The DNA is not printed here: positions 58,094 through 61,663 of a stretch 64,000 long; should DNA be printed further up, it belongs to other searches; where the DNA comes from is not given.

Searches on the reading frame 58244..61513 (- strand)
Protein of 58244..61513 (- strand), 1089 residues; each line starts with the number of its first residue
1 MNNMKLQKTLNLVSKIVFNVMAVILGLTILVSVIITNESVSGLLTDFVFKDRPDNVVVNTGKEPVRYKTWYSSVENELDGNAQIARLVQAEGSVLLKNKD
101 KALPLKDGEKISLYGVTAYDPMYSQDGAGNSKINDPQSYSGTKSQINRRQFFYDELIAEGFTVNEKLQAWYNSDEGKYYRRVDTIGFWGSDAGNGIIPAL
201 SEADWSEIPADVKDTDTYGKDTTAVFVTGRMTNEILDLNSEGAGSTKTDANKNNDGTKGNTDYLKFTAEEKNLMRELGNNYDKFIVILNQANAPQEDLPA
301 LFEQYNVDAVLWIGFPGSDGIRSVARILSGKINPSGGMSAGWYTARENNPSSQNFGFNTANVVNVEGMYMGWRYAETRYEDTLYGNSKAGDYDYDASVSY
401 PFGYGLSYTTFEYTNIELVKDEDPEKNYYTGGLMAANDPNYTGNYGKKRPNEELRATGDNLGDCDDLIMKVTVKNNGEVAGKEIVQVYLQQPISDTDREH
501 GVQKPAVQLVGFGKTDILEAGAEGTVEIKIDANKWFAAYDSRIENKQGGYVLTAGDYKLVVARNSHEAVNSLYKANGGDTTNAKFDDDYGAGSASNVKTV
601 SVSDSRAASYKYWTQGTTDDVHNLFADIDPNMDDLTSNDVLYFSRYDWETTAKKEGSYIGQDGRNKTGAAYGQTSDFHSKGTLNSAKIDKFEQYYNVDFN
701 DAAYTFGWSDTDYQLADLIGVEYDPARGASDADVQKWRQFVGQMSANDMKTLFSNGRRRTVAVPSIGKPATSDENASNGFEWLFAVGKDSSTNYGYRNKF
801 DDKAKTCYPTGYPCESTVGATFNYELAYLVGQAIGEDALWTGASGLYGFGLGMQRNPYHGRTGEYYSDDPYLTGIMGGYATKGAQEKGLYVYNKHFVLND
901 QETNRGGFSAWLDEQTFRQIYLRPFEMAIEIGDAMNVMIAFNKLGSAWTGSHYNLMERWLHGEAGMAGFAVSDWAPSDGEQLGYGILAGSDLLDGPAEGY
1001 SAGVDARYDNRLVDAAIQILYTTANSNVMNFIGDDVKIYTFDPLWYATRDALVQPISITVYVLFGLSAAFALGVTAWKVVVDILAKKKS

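Call 17: search_protein_families(library=pfam, proteins=[window:58244-61513:-], max_evalue=0.001)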
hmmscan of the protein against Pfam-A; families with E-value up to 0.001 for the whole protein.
window:58244-61513:- (1089 aa): 3 families
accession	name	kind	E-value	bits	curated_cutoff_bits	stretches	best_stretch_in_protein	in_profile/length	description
PF01915.27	Glyco_hydro_3_C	-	2.1e-22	80.5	31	1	94-408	2-200/200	Glycosyl hydrolase family 3 C-terminal domain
PF00933.27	Glyco_hydro_3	-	5.5e-16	59.3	27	1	810-975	83-253/316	Glycosyl hydrolase family 3 N terminal domain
PF14310.12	Fn3-like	-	2.7e-11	43.9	25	1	483-565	1-71/71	Fibronectin type III-like domain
